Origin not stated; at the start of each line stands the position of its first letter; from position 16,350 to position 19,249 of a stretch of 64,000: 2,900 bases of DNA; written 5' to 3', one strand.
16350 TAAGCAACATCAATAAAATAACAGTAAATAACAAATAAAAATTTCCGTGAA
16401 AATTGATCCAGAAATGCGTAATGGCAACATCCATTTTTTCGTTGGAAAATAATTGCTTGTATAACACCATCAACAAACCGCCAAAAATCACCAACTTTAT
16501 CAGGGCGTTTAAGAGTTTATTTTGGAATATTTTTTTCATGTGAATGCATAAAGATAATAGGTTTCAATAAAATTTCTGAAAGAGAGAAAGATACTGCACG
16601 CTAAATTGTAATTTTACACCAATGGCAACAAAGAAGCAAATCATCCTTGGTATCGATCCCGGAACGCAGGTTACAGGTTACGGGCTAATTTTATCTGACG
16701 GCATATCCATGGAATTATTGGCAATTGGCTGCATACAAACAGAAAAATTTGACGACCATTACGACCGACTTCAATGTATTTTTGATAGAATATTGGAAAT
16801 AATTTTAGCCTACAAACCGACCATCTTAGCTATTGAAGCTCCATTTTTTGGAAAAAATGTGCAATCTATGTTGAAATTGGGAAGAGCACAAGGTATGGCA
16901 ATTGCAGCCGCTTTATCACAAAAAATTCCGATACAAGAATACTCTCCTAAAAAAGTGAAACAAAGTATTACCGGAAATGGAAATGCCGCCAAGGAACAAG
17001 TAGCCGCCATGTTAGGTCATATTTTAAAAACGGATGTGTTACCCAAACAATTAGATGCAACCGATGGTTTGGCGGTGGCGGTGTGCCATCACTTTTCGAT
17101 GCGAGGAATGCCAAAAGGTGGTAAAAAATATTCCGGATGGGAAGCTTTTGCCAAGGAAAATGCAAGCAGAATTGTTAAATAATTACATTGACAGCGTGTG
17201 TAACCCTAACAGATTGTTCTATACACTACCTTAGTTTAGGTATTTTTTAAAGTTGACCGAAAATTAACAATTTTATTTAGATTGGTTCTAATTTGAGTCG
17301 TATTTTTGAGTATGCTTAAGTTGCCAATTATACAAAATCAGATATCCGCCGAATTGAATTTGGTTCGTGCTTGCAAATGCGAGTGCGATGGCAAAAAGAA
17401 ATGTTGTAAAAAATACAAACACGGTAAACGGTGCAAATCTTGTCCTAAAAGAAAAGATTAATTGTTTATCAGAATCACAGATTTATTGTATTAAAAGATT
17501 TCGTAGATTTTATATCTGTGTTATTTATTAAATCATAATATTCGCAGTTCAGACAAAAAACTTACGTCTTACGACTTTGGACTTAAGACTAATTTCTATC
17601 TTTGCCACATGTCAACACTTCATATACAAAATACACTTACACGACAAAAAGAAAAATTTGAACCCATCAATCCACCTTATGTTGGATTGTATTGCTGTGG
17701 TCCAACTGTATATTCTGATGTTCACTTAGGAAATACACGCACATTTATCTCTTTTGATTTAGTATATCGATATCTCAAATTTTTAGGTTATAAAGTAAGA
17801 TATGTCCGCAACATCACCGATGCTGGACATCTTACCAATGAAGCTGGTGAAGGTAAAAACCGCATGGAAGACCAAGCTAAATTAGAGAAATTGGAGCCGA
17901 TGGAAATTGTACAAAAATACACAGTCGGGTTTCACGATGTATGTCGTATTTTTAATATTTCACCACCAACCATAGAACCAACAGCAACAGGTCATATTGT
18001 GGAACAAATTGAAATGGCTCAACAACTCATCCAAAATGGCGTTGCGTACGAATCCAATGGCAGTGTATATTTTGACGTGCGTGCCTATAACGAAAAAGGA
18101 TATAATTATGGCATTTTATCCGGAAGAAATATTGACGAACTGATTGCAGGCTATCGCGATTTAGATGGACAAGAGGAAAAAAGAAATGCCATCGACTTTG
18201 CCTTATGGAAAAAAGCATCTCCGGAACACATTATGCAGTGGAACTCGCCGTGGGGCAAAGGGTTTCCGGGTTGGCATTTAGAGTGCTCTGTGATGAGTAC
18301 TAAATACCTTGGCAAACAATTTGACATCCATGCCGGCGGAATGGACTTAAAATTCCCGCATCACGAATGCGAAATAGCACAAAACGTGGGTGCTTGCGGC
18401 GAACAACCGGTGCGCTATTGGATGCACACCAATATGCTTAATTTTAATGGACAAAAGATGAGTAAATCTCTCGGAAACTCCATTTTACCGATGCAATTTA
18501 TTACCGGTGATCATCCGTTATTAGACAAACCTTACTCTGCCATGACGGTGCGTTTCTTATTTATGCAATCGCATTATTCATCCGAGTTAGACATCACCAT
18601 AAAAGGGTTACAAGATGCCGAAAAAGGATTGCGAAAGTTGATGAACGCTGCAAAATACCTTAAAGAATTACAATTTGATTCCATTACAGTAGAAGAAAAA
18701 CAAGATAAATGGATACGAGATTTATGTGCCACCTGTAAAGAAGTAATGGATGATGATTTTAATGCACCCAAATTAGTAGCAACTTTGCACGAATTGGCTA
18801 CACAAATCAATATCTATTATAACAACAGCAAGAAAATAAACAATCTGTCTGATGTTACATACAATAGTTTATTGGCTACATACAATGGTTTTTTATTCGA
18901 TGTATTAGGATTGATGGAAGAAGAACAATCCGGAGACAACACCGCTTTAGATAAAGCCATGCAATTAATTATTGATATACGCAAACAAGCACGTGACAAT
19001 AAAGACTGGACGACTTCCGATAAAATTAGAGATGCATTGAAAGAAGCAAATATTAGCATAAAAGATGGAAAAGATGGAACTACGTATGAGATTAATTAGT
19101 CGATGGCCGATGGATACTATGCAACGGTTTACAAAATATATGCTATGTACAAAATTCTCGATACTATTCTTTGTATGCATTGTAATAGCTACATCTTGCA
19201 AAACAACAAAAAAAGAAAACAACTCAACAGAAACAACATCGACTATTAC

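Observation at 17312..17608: Cys/Lys-rich 49-codon small ORF directly upstream of cysteinyl-tRNA synthetase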

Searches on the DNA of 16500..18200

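Call 3: search_rna_families(source=window, start=16500, end=18200, threshold=evalue, max_evalue=10)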
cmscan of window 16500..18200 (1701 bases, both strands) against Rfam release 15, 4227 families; matches with E-value up to 10: 4.
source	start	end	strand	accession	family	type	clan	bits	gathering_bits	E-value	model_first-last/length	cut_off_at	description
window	16532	16589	+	RF01625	ceN28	Gene; snRNA; snoRNA; CD-box;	-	19.1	70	0.74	1-88/88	no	Caenorhabditis snoRNA ceN28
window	16933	17062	-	RF01693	Bacteroidales-1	Gene; sRNA;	-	17.9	60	3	1-179/179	no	Bacteroidales-1 6S-Bacteroidales RNA suggested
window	16843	16926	-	RF03765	mir-2059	Gene; miRNA;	-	17.4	90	4.2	1-68/68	no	mir-2059 microRNA precursor family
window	17507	17534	-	RF01335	CRISPR-DR22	Gene; CRISPR;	-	15.3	50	6.3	1-36/36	no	CRISPR RNA direct repeat element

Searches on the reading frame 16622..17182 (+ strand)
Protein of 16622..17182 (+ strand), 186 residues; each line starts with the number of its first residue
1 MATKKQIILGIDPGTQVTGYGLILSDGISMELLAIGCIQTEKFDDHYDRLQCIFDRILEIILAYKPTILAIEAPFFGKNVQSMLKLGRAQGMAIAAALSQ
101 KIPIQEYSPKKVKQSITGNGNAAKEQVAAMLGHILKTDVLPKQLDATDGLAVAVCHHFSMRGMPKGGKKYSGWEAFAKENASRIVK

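Call 5: search_protein_families(library=pfam, proteins=[window:16622-17182:+], max_evalue=1)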
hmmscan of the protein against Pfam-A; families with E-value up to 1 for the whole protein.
window:16622-17182:+ (186 aa): 3 families
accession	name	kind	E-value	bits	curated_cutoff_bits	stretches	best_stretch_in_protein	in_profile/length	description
PF02075.23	RuvC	-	1.1e-45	155.6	22.2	1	8-156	1-148/148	Crossover junction endodeoxyribonuclease RuvC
PF07066.17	DUF3882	-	0.0039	17.5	22.1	1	15-97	11-98/162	Lactococcus phage M3 protein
PF04312.18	DUF460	-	0.15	12.2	28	1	3-21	28-45/135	Protein of unknown function (DUF460)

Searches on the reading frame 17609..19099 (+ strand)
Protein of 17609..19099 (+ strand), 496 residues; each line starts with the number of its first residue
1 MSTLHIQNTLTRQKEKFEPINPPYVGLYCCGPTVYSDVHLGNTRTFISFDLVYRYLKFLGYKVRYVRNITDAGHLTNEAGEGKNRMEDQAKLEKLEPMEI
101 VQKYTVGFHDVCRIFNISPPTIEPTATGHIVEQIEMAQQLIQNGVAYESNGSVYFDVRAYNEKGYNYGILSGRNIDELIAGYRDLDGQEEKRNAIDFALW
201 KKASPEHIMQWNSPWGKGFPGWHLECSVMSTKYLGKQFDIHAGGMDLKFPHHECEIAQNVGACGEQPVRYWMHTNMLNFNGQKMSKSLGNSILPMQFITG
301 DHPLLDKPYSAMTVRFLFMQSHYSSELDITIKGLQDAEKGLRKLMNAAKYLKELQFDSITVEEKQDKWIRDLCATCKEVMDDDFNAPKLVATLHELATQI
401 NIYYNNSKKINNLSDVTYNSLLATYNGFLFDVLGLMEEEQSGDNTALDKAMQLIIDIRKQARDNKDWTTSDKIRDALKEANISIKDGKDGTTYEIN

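Call 5: search_protein_families(library=pfam, proteins=[window:17609-19099:+], max_evalue=1)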
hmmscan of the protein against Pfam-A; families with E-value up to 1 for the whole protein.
window:17609-19099:+ (496 aa): 9 families
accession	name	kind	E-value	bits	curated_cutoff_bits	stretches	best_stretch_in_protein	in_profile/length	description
PF01406.26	tRNA-synt_1e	-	4.7e-96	322.1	27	1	17-338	2-300/301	tRNA synthetases class I (C) catalytic domain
PF09334.17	tRNA-synt_1g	-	1.2e-09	37.8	20.1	2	36-158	12-125/391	tRNA synthetases class I (M)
PF00133.28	tRNA-synt_1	-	6.5e-09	35.5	22.7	1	239-329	330-413/414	tRNA synthetases class I (I, L, M and V)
PF09190.17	DALR_2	-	4.3e-08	34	22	1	378-435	4-55/57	DALR domain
PF23493.1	CysS_C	-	9.7e-05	22.8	23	1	447-492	4-49/51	Cysteinyl-tRNA ligase anticodon binding domain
PF01921.24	tRNA-synt_1f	-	0.055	12.8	27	0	34-71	32-69/360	tRNA synthetases class I (K)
PF18688.6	DUF5638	-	0.06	14.2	39.8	1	371-441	7-76/104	Family of unknown function (DUF5638)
PF12964.13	DUF3853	-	0.15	12.7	22.1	0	87-123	28-64/97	Protein of unknown function (DUF3853)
PF03990.20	DUF348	-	0.18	12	24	1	467-486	13-32/41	G5-linked-Ubiquitin-like domain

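Call 7: find_related_loci(query=window:17609-19099:+, collection=genome_contigs, flank=3000)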
Query window:17609-19099:+ (496 aa) in genome_contigs; peptide patterns used: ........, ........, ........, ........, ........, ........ (x = any residue, [..] = any of these).
598 stretches matched a pattern (row limit reached: there are more); 502 encode a relative of the query (tblastn E <= 1e-3); the best 80 are kept; 80 distinct loci.
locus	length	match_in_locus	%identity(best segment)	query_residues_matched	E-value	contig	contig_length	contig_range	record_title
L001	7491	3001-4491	91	1-496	0e+0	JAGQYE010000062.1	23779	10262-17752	MAG: Bacteroidetes bacterium isolate HKST-UBA57 k127_1235500, whole genome shotgun sequence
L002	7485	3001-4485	91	1-495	0e+0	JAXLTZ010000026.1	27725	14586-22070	MAG: Chitinophagales bacterium isolate STL-BAC17 C2.102.fa-27, whole genome shotgun sequence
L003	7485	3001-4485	89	1-495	0e+0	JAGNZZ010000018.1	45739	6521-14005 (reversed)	MAG: Chitinophagales bacterium isolate Go_SlAct_bin_469 Go_SlAct_2383_length_45739_cov_31.220951, whole genome shotgun s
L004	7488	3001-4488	88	1-496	0e+0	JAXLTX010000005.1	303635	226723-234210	MAG: Chitinophagales bacterium isolate STL-BAC15 C1.327.fa-5, whole genome shotgun sequence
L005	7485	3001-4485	88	1-495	0e+0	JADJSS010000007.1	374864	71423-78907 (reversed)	MAG: Saprospirales bacterium isolate Hade_18-Q3-R52-61_MAXAC.079 tig00006216-10-3745710, whole genome shotgun sequence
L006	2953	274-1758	87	1-495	0e+0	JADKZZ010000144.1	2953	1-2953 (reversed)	MAG: Chitinophagales bacterium isolate SJ10 c_000000973195, whole genome shotgun sequence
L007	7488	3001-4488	86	1-496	0e+0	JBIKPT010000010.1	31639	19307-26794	MAG: Chitinophagales bacterium isolate ME2015-05-02_3300035682_group6_bin87 Rohwer_bin568_scaffold_527_c1, whole genome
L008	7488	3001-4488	85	1-496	0e+0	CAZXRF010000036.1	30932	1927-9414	MAG TPA_asm: uncultured Chitinophagales bacterium isolate SRP262948_co1_35 genome assembly, contig: NODE_1326_length_309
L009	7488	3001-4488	91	1-496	0e+0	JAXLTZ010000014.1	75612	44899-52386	MAG: Chitinophagales bacterium isolate STL-BAC17 C2.102.fa-14, whole genome shotgun sequence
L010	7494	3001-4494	83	1-496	0e+0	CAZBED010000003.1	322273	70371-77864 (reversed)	MAG TPA_asm: uncultured Chitinophagales bacterium isolate SRP173033_co2_44 genome assembly, contig: NODE_6_length_322273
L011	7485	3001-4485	81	2-496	0e+0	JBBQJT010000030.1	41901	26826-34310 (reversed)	MAG: Chitinophagales bacterium isolate Co_metawrap_672 Cmw_672_k141_9620500_length_41901_cov_15.0000, whole genome shotg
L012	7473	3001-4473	77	1-495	0e+0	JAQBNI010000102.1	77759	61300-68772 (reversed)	MAG: Bacteroidota bacterium isolate RYN_289 scaffold_184371, whole genome shotgun sequence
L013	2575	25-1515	76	1-496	0e+0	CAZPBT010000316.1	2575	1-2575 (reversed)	MAG TPA_asm: uncultured Chitinophagales bacterium isolate SRP173033_co3_143 genome assembly, contig: NODE_74308_length_2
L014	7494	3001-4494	74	1-495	0e+0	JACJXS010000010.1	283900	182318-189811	MAG: Chitinophagales bacterium isolate HK-STAS-BACT-18 HK-STAS-BACT-18_10, whole genome shotgun sequence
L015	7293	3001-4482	74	1-495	0e+0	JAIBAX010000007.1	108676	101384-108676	MAG: Chitinophagales bacterium isolate SSF36 NODE_2787_length_108676_cov_9.501700, whole genome shotgun sequence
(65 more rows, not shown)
